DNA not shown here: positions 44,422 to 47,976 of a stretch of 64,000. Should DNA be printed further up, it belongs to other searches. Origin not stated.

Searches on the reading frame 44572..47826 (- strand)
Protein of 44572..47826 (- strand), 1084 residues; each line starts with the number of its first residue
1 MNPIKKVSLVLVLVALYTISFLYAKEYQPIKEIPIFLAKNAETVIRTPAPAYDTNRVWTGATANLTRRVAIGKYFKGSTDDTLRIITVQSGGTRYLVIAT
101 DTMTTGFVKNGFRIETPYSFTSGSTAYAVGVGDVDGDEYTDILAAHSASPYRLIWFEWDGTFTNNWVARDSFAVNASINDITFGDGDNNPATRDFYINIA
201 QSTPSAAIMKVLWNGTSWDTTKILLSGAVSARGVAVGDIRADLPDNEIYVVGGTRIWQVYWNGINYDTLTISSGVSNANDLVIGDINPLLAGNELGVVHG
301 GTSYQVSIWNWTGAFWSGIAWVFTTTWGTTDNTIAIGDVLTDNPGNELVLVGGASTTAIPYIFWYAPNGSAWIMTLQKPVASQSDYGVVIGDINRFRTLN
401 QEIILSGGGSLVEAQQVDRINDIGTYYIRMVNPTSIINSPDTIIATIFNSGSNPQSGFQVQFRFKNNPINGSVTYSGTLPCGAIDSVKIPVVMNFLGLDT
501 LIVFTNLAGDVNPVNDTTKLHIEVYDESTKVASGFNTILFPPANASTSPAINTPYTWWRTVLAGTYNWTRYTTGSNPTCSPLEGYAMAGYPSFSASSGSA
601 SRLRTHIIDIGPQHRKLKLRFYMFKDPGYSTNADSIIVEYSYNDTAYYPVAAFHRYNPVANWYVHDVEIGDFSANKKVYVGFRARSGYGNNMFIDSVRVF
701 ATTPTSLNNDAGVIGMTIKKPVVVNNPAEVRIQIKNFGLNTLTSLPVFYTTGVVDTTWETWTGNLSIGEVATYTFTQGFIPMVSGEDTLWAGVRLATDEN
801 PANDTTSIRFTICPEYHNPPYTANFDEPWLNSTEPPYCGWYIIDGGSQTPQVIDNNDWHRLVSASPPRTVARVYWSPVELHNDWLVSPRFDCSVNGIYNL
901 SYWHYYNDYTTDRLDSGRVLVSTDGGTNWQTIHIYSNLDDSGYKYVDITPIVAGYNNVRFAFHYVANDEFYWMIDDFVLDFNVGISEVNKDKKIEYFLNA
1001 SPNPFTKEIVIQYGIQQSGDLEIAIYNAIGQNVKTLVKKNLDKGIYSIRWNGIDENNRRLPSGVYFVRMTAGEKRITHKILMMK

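Call 66: search_protein_families(library=pfam, proteins=[window:44572-47826:-], max_evalue=1)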
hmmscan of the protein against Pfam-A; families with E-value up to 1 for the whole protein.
window:44572-47826:- (1084 aa): 8 families
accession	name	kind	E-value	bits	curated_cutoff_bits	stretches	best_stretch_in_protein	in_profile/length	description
PF13860.13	FlgD_ig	-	2.4e-08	34.3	27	1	1017-1072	21-76/79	FlgD Ig-like domain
PF18962.6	Por_Secre_tail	-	3.2e-07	31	27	1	1002-1081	3-74/75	Secretion system C-terminal sorting domain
PF13517.12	FG-GAP_3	-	1.3e-05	26.1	26.9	2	96-143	10-60/61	FG-GAP-like repeat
PF13585.12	CHU_C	-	0.0002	21.9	27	1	1014-1075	22-77/86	CHU_C Type IX secretion signal domain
PF01839.29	FG-GAP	-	0.0045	17.3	22.1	1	126-144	2-20/37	FG-GAP repeat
PF21471.3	Reelin_subrepeat-B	-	0.009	16.2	27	0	920-978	63-125/127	Reelin subrepeat B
PF07646.21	Kelch_2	-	0.033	14.6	21.3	0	339-376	5-31/48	Kelch motif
PF23775.1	Beta-prop_RIG_2nd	-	0.078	12.8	80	0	1022-1051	60-89/278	RIG second beta-propeller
